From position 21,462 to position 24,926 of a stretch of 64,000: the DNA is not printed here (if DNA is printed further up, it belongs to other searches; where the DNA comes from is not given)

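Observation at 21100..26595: [FeFe]-hydrogenase operon whose flavoprotein subunit ends in a complete GltD/NfnB-like NAD(P)H-FAD module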

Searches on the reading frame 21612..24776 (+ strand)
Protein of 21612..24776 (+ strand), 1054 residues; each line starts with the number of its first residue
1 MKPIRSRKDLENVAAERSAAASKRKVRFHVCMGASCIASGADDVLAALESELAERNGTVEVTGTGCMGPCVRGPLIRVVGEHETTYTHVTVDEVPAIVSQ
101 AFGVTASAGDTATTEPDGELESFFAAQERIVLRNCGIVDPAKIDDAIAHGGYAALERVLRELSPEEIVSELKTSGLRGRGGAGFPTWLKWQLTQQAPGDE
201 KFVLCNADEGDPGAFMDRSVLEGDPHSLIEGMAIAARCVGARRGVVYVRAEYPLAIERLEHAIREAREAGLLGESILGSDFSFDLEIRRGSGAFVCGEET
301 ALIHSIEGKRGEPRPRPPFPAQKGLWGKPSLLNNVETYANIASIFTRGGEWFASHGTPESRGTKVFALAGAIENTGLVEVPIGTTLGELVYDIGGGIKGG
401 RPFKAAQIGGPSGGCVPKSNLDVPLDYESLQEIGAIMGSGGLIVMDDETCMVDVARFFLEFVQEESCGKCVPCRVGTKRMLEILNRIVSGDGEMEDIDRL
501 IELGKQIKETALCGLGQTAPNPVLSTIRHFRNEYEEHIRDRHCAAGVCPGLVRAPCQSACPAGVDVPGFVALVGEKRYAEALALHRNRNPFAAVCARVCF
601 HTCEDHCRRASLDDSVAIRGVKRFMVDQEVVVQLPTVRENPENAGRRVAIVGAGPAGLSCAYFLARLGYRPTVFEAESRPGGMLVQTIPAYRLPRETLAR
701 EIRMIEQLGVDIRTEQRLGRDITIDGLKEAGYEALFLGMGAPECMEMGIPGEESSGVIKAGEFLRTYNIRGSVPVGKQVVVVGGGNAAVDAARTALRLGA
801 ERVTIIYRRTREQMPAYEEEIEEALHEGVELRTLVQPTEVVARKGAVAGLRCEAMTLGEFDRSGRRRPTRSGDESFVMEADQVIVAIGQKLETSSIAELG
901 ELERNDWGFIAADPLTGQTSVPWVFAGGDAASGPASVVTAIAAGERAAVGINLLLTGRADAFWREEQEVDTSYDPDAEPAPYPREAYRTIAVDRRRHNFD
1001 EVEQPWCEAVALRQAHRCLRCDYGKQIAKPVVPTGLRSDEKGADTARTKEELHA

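Call 3: search_protein_families(library=pfam, proteins=[window:21612-24776:+], max_evalue=0.01)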
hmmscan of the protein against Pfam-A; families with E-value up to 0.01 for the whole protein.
window:21612-24776:+ (1054 aa): 22 families
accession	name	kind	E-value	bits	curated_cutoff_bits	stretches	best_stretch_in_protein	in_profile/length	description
PF01512.22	Complex1_51K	-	1.5e-47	161.7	31.2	1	172-342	2-149/150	Nuo51 FMN-binding domain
PF07992.20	Pyr_redox_2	-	9.3e-37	127.5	26.1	1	647-944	2-291/291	Pyridine nucleotide-disulphide oxidoreductase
PF10589.14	NADH_4Fe-4S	-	2.9e-36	123.6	23.5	1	453-537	1-85/85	NADH-ubiquinone oxidoreductase-F iron-sulfur binding region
PF14691.11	Fer4_20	-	1.6e-20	73.4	25.8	1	545-629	21-108/113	Dihydroprymidine dehydrogenase domain II, 4Fe-4S cluster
PF00070.33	Pyr_redox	-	5.3e-14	52.9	22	2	647-682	1-36/82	Pyridine nucleotide-disulphide oxidoreductase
PF13738.12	Pyr_redox_3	-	1.1e-13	51.5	30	1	774-928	162-305/305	Pyridine nucleotide-disulphide oxidoreductase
PF13450.12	NAD_binding_8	-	1.1e-10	42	21.9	1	650-683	1-34/68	NAD(P)-binding Rossmann-like domain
PF01257.25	2Fe-2S_thioredx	-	3.5e-08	33.8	24.8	1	24-100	64-143/145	Thioredoxin-like [2Fe-2S] ferredoxin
PF12831.13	FAD_oxidored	-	7.3e-08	32.5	27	1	648-688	2-42/416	FAD dependent oxidoreductase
PF01266.30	DAO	-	3.8e-07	30.4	27.9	1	647-682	1-37/353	FAD dependent oxidoreductase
PF01262.27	AlaDh_PNT_C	-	2.3e-06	27.6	23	1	771-837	21-92/214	Alanine dehydrogenase/PNT, C-terminal domain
PF00890.30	FAD_binding_2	-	5e-06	26.4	20.4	1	648-682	2-36/414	FAD binding domain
PF10531.15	SLBB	-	5.3e-06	26.6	27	1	366-414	2-53/55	SLBB domain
PF01946.23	Thi4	-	9.7e-06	25.4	26.2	1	647-682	19-55/235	Thi4 family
PF01134.28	GIDA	-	1.8e-05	24.4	22.1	0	648-678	2-32/391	Glucose inhibited division protein A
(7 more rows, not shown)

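Call 4: search_protein_families(library=ncbifam, proteins=[window:21612-24776:+], max_evalue=0.001)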
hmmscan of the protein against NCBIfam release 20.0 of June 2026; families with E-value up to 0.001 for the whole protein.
window:21612-24776:+ (1054 aa): 72 families (the best 25 are shown)
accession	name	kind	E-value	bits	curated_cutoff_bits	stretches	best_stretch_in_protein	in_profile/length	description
TIGR01959.1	nuoF_fam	equivalog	2.1e-146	487.5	558.65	1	139-538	10-410/410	NADH-quinone oxidoreductase subunit NuoF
NF009410.0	PRK12771.1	subfamily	3.4e-145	484.8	516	1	507-1021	4-511/566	NAD(P)-binding protein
NF009454.0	PRK12814.1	equivalog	1.1e-130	437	916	1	527-1022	81-573/657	putative NADPH-dependent glutamate synthase small subunit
NF010120.0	PRK13596.1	equivalog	4.1e-119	397.9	389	1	132-542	9-421/433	NADH-quinone oxidoreductase subunit NuoF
NF008436.0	PRK11278.1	equivalog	7.6e-111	371.1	749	1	139-545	23-433/448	NADH-quinone oxidoreductase subunit NuoF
NF009414.0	PRK12778.1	equivalog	1.2e-107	361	1103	1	552-954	335-748/752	bifunctional dihydroorotate dehydrogenase B NAD binding subunit/NADPH-dependent glutamate synthase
TIGR03315.1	Se_ygfK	equivalog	4.1e-104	348.9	835.3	1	554-1028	445-893/1012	putative selenate reductase subunit YgfK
TIGR01316.1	gltA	equivalog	3.9e-100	335.8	471.75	1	553-952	35-446/449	NADPH-dependent glutamate synthase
NF010590.0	PRK13984.1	equivalog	5.1e-92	308.9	946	1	556-956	198-607/611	putative oxidoreductase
TIGR01318.1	gltD_gamma_fam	subfamily_domain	4.3e-85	286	482.95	1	530-952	23-462/467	glutamate synthase, small subunit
NF009413.0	PRK12775.1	equivalog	4.2e-81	273.1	1895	1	545-977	330-774/1006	putative trifunctional 2-polyprenylphenol hydroxylase/glutamate synthase subunit beta/ferritin domain-containing protein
NF009408.0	PRK12769.1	equivalog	6.5e-81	272.4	1003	1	553-955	233-651/659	formate-dependent uric acid utilization protein AegA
NF009415.0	PRK12779.1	equivalog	6.5e-73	246.1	1519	1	536-950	186-621/944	putative bifunctional glutamate synthase subunit beta/2-polyprenylphenol hydroxylase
NF009451.0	PRK12809.1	equivalog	7.4e-65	219.4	1154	1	553-954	216-633/639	formate-dependent uric acid utilization protein YgfT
NF009409.0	PRK12770.1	subfamily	5.8e-63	213.1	343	1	638-959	11-354/360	putative glutamate synthase subunit beta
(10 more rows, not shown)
